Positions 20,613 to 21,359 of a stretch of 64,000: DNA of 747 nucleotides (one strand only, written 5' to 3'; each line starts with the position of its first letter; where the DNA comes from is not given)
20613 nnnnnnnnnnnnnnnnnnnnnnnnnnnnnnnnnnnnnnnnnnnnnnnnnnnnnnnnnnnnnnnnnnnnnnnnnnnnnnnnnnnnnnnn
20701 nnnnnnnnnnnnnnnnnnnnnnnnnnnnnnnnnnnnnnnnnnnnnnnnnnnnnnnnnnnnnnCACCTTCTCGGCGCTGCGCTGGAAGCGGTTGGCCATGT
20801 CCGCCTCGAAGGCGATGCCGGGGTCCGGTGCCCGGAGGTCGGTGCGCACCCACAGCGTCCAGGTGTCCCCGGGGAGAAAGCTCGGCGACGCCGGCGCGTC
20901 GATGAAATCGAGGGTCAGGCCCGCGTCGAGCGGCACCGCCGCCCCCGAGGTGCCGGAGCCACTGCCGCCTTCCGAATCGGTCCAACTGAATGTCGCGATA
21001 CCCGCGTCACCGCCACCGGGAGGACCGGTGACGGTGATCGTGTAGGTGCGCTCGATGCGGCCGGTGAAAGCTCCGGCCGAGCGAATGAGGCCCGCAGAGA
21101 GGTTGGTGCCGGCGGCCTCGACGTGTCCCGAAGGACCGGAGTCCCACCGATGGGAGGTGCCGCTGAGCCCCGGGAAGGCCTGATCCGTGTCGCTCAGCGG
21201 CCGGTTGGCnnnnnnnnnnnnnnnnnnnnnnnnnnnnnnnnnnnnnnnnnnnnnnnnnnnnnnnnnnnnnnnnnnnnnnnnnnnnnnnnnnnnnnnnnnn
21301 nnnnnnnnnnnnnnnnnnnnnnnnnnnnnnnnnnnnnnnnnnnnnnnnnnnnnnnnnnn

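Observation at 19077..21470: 797-aa cytochrome with 13 CxxCH plus one CxxxCH and a ~130-aa haem-free insertion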

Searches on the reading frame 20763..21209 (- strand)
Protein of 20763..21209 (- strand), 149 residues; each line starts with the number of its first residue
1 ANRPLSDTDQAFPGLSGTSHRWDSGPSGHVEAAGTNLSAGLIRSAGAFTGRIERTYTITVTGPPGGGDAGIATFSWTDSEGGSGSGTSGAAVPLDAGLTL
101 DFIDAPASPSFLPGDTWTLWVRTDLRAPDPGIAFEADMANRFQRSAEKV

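Call 53: predict_structure(alignment_id=A2)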
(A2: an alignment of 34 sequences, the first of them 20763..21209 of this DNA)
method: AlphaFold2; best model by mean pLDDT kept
length: 149 residues; sequences in the alignment: 34
mean_pLDDT: 83.2   pTM: 0.71
mean pLDDT of the five models: 83.2, 82.0, 81.7, 81.3, 80.0
residues with pLDDT >= 90: 80; 70-90: 34; 50-70: 29; < 50: 6
segments of 3 or more residues with pLDDT < 50: 1-3
pLDDT, mean of each block of 10 residues (from residue 1): 53 58 73 97 91 92 95 96 92 93 97 97 72 76 61
secondary structure, 60 per line:
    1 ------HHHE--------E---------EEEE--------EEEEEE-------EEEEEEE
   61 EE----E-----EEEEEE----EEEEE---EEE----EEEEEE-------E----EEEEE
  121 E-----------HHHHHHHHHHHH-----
elements in order: E29-32 E41-46 E54-62 E73-78 E83-87 E91-93 E98-103 E116-121 H133-144

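Call 55: fold_search(model_id=the predicted structure, library=pdb)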
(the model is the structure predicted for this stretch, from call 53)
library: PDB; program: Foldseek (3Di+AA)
matches with E <= 10: 889; with E <= 0.001: 0
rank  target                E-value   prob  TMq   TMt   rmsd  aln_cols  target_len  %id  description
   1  9r68_I                3.6e-02  0.97  0.29  0.08   7.5        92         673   17  CPS secretion pathway Wza-Wzc_C1 (Conf 2) (released 2026-03-04)
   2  9r64_I                4.5e-02  0.91  0.33  0.09   8.1       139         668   13  CPS secretion pathway Wza-Wzc_C1 (Conf 0) (released 2026-03-04)
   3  9r62_I                4.8e-02  0.93  0.31  0.09   9.0       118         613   14  CPS co-polymerase Wzc_C1 (released 2026-03-04)
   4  9r6b_I                8.3e-02  0.85  0.30  0.09   9.1       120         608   14  CPS secretion pathway Wza-Wzc (Conf 4) (released 2026-03-04)
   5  9r62_K                1.5e-01  0.89  0.29  0.08   7.5        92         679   16  CPS co-polymerase Wzc_C1 (released 2026-03-04)
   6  6cf7_A                1.5e-01  0.05  0.13  0.08  13.9       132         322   14  Crystal structure of the A/Solomon Islands/3/2006(H1N1) influenza virus hemagglutinin in complex with small molecule J (released 2019-02-13)
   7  7scn_A                1.8e-01  0.04  0.12  0.07  15.2       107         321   14  Structure of H1 NC99 influenza hemagglutinin bound to Fab 310-63E6 (released 2022-08-24)
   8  9vzi_B                2.4e-01  0.08  0.16  0.19  11.7       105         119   15  Cyanopodophage Pan3 Needle (released 2025-11-26)
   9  5e7t_G                2.4e-01  0.08  0.17  0.15  14.5       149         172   13  Structure of the tripod (BppUct-A-L) from the baseplate of bacteriophage Tuc2009 (released 2015-12-30)
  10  9mer_B                2.8e-01  0.03  0.12  0.10  13.6       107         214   14  Structure of H1H5:FluA20 Chimeric Influenza HA Complex (released 2025-03-19)
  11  7yhk_A                3.0e-01  0.04  0.13  0.07  13.3       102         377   13  Cryo-EM structure of the HA trimer of A/Beijing/262/1995(H1N1) in complex with neutralizing antibody 12H5 (released 2022-08-17)
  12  4ru5_A                3.4e-01  0.13  0.17  0.07  10.4       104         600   15  Crystal Structure of the Pseudomonas phage phi297 tailspike gp61 (released 2015-11-18)
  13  6fyu_A                3.4e-01  0.04  0.14  0.09  14.3       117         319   12  Structure of H7(A/Shanghai/2/2013) Influenza Hemagglutinin in complex SD36 (released 2018-11-07)
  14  7s11_C                3.6e-01  0.11  0.17  0.20  10.3        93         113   11  Crystal structure of Fab in complex with mouse CD96 monomer (released 2021-11-03)
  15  7jpd_A                3.6e-01  0.03  0.12  0.07  14.6       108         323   14  Crystal structure of the trimeric full length mature hemagglutinin from influenza A virus A/Fort Monmouth/1/1947 (released 2021-10-06)
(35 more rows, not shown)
